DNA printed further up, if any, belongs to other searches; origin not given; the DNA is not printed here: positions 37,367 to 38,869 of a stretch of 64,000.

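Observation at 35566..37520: Compact low-GC islet with a Type II R-M system inserted into a carotenoid-desaturase gene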

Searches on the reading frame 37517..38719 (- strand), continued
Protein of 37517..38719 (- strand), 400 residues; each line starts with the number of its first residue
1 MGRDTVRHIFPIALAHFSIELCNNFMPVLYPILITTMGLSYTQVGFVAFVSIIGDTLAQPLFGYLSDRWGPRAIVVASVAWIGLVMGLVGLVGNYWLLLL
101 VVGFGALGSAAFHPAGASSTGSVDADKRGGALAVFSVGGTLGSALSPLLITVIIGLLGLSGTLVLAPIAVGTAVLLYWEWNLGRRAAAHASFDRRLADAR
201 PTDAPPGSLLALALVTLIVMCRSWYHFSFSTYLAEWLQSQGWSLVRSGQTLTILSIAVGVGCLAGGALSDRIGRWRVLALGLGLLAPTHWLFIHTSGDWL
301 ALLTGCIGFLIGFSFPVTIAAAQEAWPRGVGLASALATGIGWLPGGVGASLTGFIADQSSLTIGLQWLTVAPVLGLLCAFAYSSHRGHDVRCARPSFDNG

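Call 50: search_protein_families(library=ncbifam, proteins=[L083:11254-12699:+, L087:2111-3544:+], max_evalue=0.00001)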
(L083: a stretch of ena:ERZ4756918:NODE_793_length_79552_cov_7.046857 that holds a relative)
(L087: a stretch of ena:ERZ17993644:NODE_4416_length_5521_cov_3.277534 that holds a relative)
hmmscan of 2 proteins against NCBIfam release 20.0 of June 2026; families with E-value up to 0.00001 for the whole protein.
L083:11254-12699:+ (481 aa): 20 families
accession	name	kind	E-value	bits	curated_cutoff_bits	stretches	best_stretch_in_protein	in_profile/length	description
TIGR02734.1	crtI_fam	subfamily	1.7e-78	264.5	238.1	1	4-476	2-490/504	phytoene desaturase family protein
NF058655.1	CrtID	equivalog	5.8e-64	216.7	640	1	4-471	2-478/478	bifunctional phytoene desaturase/3,4-desaturase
NF045637.1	carotdesatCrtDProt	equivalog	1.1e-46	159.5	580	1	4-472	2-480/485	1-hydroxycarotenoid 3,4-desaturase CrtD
NF042421.1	hydcarot_desat_CrtD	equivalog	1.2e-41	142.7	500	1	2-476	3-485/487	1-hydroxycarotenoid 3,4-desaturase CrtD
TIGR02730.1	carot_isom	equivalog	8e-14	51.3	586.9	0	4-57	4-57/493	carotenoid isomerase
NF005560.0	PRK07233.1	equivalog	1.8e-12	46.8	252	1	1-48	1-48/435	hypothetical protein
NF045689.1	BCarotKetCrtO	equivalog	1.9e-12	46.6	1000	1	323-460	372-523/563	beta-carotene ketolase CrtO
TIGR03467.1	HpnE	equivalog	4.8e-10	39.3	283.05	1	4-57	2-57/430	hydroxysqualene dehydroxylase HpnE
TIGR02733.1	desat_CrtD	equivalog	8.3e-10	37.9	549.7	1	3-84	4-87/492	C-3',4' desaturase CrtD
NF009410.0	PRK12771.1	subfamily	1.6e-08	33.6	516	1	2-40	140-178/566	NAD(P)-binding protein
NF005548.0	PRK07208.1-4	equivalog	4e-08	32.3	389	1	2-53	5-56/488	hypothetical protein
NF009454.0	PRK12814.1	equivalog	4.6e-08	31.9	916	1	2-41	195-234/657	putative NADPH-dependent glutamate synthase small subunit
NF005547.0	PRK07208.1-3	equivalog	2.3e-07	29.9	380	0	2-52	6-56/465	hypothetical protein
NF009409.0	PRK12770.1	subfamily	5.6e-07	28.9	343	1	2-37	20-55/360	putative glutamate synthase subunit beta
NF008845.0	PRK11883.1-5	equivalog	1.4e-06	26.9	560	0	2-54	6-64/468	protoporphyrinogen oxidase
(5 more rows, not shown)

L087:2111-3544:+ (477 aa): 19 families
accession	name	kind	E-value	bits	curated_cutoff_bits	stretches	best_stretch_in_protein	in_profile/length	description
TIGR02734.1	crtI_fam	subfamily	2.9e-81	273.7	238.1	1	3-473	1-487/504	phytoene desaturase family protein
NF058655.1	CrtID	equivalog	5.8e-66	223.3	640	1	4-471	2-478/478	bifunctional phytoene desaturase/3,4-desaturase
NF045637.1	carotdesatCrtDProt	equivalog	6.7e-52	176.6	580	1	4-472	2-480/485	1-hydroxycarotenoid 3,4-desaturase CrtD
NF042421.1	hydcarot_desat_CrtD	equivalog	6.2e-46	156.9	500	1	2-474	3-483/487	1-hydroxycarotenoid 3,4-desaturase CrtD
TIGR02730.1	carot_isom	equivalog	1.7e-17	63.5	586.9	2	210-470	219-484/493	carotenoid isomerase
NF045689.1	BCarotKetCrtO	equivalog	7e-17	61.2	1000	2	322-460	371-523/563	beta-carotene ketolase CrtO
NF005560.0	PRK07233.1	equivalog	9.3e-13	47.8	252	1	1-49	1-49/435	hypothetical protein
TIGR03467.1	HpnE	equivalog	7.1e-12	45.4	283.05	1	4-57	2-57/430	hydroxysqualene dehydroxylase HpnE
TIGR02733.1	desat_CrtD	equivalog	1.2e-09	37.4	549.7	1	3-53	4-54/492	C-3',4' desaturase CrtD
NF005548.0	PRK07208.1-4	equivalog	1.9e-09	36.7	389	1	2-53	5-56/488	hypothetical protein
TIGR00275.1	TIGR00275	subfamily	1.5e-08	33.9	183.8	0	4-40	2-38/401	aminoacetone oxidase family FAD-binding enzyme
NF005547.0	PRK07208.1-3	equivalog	7.8e-08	31.5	380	0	3-52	7-56/465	hypothetical protein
TIGR02485.1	CobZ_N-term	equivalog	1.5e-07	30.6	372.55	0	3-31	4-32/437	FAD-dependent tricarballylate dehydrogenase TcuA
NF006130.0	PRK08274.1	equivalog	1.9e-07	30.3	369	0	3-31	8-36/467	FAD-dependent tricarballylate dehydrogenase TcuA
NF008845.0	PRK11883.1-5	equivalog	1.3e-06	27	560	1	2-54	6-64/468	protoporphyrinogen oxidase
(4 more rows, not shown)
